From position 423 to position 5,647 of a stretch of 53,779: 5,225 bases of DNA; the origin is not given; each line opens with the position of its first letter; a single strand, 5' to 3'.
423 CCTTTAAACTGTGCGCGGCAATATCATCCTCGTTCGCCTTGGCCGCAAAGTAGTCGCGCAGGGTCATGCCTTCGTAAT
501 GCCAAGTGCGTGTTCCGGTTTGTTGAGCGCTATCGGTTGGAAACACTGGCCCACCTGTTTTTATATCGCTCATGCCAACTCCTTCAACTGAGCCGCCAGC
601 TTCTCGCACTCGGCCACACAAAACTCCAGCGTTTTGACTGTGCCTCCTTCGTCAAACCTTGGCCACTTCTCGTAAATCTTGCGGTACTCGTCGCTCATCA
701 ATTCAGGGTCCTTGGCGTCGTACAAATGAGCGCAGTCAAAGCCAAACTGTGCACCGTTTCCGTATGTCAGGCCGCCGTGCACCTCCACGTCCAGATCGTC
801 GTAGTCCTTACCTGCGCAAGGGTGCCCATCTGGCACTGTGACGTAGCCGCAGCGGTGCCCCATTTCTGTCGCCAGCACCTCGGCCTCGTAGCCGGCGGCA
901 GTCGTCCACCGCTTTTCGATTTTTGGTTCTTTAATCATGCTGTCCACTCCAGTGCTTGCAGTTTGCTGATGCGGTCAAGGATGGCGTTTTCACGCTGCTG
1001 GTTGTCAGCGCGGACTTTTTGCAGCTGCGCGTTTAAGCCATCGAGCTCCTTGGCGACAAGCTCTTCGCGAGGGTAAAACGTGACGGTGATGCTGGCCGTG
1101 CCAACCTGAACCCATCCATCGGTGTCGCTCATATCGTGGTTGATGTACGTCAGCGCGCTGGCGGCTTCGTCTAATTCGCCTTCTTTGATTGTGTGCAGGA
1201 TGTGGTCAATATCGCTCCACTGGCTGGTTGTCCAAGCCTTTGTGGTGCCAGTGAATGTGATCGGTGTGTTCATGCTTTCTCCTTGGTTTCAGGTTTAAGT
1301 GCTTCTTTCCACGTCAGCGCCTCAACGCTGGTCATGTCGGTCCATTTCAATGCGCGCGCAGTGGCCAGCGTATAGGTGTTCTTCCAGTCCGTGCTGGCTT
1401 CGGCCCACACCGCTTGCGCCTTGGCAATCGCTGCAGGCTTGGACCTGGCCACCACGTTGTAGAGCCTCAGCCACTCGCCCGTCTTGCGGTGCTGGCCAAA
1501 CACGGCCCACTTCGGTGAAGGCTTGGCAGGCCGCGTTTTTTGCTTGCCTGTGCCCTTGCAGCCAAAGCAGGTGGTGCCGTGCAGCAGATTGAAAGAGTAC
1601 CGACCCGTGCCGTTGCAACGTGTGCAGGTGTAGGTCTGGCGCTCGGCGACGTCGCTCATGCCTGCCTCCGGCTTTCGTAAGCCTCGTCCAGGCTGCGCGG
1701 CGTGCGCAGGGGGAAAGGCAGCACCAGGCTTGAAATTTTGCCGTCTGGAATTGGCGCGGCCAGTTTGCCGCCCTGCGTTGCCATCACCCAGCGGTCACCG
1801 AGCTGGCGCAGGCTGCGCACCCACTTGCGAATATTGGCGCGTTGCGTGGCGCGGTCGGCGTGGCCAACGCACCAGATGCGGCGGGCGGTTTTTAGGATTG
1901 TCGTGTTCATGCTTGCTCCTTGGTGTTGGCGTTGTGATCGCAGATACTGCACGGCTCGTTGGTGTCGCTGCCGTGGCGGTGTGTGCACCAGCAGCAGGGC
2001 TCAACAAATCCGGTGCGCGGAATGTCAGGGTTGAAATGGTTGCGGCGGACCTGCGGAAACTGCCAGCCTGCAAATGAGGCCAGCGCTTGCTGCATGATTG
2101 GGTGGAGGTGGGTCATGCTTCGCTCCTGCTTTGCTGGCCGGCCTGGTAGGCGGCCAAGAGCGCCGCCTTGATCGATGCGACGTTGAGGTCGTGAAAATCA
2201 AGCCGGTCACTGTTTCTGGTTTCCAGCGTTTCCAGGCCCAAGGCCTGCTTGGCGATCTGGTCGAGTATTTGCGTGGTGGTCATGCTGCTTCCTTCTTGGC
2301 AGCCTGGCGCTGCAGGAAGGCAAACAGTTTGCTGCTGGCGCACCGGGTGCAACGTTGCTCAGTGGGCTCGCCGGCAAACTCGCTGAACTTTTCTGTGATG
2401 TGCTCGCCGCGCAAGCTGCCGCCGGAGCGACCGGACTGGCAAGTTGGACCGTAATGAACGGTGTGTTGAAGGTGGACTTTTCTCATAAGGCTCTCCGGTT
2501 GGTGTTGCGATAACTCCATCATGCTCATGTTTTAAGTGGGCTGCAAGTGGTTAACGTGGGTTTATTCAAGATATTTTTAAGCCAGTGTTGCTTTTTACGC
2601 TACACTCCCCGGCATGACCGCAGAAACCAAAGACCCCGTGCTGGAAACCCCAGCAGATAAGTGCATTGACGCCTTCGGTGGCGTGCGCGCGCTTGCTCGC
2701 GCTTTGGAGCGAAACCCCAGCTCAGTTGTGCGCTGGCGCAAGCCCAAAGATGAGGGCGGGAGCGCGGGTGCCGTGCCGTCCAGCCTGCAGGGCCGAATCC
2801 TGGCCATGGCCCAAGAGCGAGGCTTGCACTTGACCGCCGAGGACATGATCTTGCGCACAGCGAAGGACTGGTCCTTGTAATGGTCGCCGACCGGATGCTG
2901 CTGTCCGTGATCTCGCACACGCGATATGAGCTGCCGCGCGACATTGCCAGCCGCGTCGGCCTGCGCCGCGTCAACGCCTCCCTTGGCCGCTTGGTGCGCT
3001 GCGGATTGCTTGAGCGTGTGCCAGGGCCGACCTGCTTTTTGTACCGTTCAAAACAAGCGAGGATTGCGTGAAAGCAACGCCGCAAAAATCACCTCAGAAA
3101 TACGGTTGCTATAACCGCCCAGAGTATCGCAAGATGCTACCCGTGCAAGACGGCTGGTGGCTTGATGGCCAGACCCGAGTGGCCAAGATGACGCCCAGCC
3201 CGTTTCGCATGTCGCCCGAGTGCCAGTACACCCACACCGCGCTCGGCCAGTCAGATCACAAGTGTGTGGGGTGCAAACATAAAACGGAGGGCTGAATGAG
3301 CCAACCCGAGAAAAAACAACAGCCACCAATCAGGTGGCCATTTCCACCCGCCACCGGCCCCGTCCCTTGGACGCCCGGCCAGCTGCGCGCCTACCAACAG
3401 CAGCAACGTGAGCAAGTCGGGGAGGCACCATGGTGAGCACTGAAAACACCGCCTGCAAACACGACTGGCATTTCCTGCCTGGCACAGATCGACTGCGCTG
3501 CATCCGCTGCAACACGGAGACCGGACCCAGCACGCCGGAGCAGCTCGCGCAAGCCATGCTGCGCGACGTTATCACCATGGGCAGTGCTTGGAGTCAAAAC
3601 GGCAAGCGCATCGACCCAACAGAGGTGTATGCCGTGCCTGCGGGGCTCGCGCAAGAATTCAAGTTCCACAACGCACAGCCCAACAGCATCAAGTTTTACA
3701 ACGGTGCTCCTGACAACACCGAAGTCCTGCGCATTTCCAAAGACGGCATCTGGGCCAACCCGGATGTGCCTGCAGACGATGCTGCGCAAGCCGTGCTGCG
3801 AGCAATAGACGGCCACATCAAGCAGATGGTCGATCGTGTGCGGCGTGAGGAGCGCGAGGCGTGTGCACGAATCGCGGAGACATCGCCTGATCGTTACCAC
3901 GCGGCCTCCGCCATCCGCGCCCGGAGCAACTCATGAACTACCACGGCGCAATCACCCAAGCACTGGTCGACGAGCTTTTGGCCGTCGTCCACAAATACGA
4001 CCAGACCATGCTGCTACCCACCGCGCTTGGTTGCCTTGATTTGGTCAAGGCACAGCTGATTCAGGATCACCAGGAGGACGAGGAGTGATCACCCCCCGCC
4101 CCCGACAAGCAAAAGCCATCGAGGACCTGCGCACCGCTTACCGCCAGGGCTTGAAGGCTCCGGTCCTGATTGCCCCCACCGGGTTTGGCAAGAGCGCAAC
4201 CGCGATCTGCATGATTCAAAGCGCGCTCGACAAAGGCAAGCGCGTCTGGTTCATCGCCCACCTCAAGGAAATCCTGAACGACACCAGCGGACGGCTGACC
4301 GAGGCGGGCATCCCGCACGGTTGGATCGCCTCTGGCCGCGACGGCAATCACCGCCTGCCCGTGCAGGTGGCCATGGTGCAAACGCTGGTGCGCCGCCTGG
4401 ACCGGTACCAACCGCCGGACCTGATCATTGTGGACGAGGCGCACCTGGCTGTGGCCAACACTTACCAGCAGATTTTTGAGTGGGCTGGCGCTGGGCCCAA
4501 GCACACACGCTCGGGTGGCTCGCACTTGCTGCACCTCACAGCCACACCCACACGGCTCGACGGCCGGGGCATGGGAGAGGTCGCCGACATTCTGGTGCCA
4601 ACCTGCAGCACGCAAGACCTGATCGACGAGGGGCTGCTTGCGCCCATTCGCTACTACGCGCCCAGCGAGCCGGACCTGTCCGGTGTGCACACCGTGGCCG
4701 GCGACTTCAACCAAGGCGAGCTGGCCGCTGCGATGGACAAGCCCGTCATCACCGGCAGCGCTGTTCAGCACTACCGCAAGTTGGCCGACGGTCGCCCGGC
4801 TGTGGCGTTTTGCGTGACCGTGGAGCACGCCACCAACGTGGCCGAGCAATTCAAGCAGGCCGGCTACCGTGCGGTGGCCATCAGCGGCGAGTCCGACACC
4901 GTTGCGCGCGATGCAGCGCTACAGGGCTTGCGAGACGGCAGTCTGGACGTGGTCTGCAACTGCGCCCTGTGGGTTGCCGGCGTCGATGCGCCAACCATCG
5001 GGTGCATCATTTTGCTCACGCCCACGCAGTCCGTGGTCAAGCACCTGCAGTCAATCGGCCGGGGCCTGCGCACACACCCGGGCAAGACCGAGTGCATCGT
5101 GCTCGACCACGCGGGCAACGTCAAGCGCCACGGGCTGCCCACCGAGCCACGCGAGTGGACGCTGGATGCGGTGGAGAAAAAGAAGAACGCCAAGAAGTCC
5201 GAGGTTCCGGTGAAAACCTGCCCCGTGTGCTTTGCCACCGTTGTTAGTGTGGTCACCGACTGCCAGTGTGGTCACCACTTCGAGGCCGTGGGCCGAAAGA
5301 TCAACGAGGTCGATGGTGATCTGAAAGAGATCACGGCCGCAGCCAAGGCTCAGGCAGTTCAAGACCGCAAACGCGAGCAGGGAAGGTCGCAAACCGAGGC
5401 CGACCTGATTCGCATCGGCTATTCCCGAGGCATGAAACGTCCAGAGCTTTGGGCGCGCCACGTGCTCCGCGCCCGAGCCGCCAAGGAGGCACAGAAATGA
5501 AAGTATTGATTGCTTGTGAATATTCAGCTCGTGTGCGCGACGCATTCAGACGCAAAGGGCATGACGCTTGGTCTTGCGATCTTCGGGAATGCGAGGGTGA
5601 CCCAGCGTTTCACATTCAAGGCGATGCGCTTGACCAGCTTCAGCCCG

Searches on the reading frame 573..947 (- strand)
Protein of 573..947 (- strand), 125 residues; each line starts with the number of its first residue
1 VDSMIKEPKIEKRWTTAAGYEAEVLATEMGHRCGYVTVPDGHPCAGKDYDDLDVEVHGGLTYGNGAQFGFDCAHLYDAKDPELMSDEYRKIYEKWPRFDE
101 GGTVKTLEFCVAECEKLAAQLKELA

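Call 76: search_protein_families(library=phrogs, proteins=[window:573-947:-], max_evalue=0.001)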
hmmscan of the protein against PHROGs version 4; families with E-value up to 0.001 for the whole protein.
window:573-947:- (125 aa): 2 families
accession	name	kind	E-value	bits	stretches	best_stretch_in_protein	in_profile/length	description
phrog_2164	-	unknown function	1.6e-23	84.2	1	16-124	27-128/135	-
phrog_28554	-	other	4.2e-09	37.4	1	22-123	34-128/236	MazG-like pyrophosphatase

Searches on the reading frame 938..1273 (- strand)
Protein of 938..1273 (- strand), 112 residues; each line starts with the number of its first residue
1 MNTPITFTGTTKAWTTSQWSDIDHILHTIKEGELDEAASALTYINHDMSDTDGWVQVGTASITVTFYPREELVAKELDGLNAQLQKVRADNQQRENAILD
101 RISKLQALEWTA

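Call 76: search_protein_families(library=phrogs, proteins=[window:938-1273:-], max_evalue=0.001)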
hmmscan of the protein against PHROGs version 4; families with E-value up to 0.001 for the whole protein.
window:938-1273:- (112 aa): 1 family
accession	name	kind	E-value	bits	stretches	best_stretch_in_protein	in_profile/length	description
phrog_2479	-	unknown function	1.8e-05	26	1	41-110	24-97/107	-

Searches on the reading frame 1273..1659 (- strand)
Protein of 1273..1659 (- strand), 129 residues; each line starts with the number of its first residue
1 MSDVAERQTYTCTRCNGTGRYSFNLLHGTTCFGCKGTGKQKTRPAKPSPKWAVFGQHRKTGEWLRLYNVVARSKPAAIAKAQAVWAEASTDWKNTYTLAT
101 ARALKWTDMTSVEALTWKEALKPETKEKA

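Call 76: search_protein_families(library=phrogs, proteins=[window:1273-1659:-], max_evalue=0.001)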
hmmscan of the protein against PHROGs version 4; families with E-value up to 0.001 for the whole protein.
window:1273-1659:- (129 aa): 8 families
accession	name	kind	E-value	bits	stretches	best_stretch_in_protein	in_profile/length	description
phrog_12902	-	unknown function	6e-06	27.5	1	11-45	25-57/61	-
phrog_4046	-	unknown function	3.9e-05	24.3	1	10-45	50-85/301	-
phrog_4095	-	unknown function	4.1e-05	24.3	1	10-102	35-128/234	-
phrog_9961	-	unknown function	0.0002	23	1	8-42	6-40/99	-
phrog_32167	-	unknown function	0.00027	21.7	1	5-53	150-199/285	-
phrog_8027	-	unknown function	0.00028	22.1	1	8-50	4-49/153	-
phrog_30451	-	unknown function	0.00044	20.8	1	9-42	22-55/287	-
phrog_3931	-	unknown function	0.00083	20.4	1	8-41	28-57/59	-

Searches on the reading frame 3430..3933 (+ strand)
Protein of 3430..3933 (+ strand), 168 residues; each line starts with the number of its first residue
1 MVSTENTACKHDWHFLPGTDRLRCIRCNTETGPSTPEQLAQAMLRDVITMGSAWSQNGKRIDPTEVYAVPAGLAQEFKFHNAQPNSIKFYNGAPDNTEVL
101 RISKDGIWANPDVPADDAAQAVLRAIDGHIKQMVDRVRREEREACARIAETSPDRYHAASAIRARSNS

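Call 15: search_protein_families(library=pfam, proteins=[window:3430-3933:+], max_evalue=0.01)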
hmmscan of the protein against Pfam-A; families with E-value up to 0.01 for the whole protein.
window:3430-3933:+ (168 aa): 1 family
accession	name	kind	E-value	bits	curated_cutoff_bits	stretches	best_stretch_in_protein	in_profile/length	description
PF18290.7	Nudix_hydro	-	0.0019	18.6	26.5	1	19-90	5-77/80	Nudix hydrolase domain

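Call 16: search_protein_families(library=phrogs, proteins=[window:3430-3933:+], max_evalue=0.001)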
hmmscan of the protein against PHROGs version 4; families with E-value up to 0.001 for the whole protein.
window:3430-3933:+ (168 aa): 0 families

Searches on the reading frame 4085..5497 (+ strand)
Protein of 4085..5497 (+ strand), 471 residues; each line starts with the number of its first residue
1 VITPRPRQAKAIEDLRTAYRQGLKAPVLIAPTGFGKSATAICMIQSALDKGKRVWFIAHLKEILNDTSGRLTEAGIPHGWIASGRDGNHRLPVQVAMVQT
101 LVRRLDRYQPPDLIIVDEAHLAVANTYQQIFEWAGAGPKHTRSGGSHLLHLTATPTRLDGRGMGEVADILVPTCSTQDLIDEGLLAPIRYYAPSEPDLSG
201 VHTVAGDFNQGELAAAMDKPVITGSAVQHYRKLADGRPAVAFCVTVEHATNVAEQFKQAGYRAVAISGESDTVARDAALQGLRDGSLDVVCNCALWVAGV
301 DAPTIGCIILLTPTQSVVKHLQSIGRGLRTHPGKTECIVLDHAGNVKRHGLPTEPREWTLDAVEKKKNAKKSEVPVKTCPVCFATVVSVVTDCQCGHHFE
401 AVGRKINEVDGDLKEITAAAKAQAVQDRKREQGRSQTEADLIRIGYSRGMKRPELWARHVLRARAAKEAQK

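Call 15: search_protein_families(library=pfam, proteins=[window:4085-5497:+], max_evalue=0.01)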
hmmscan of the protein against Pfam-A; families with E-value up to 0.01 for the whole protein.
window:4085-5497:+ (471 aa): 6 families
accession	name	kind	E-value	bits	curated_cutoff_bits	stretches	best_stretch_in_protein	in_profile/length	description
PF04851.21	ResIII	-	2.5e-18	66.9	22.5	1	2-157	2-164/164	Type III restriction enzyme, res subunit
PF00271.37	Helicase_C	-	8.5e-10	39.3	23.5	1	233-330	12-109/110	Helicase conserved C-terminal domain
PF00270.35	DEAD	-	4.3e-09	36.7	26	1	6-156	2-161/167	DEAD/DEAH box helicase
PF01695.23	IstB_IS21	-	0.001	19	24.1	1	10-59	78-128/238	IstB-like ATP binding protein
PF13604.12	AAA_30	-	0.0045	17.2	27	0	7-135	5-113/191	AAA domain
PF13401.12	AAA_22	-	0.006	17.3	27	0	27-122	9-96/130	AAA domain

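Call 16: search_protein_families(library=phrogs, proteins=[window:4085-5497:+], max_evalue=0.001)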
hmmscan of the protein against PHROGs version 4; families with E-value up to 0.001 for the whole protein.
window:4085-5497:+ (471 aa): 5 families
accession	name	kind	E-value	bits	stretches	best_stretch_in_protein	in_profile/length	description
phrog_16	-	DNA, RNA and nucleotide metabolism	2.6e-93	314.9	1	1-444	270-684/986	DNA helicase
phrog_9690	-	DNA, RNA and nucleotide metabolism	2.1e-14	54.3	1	244-345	167-271/306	DNA helicase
phrog_16694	-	unknown function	5.5e-12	45.5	1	3-121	274-411/1010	-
phrog_2488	-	DNA, RNA and nucleotide metabolism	7.5e-07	29.3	1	5-46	20-61/579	DNA helicase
phrog_62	-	DNA, RNA and nucleotide metabolism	8.9e-05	21.1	0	2-157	695-851/1881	DNA helicase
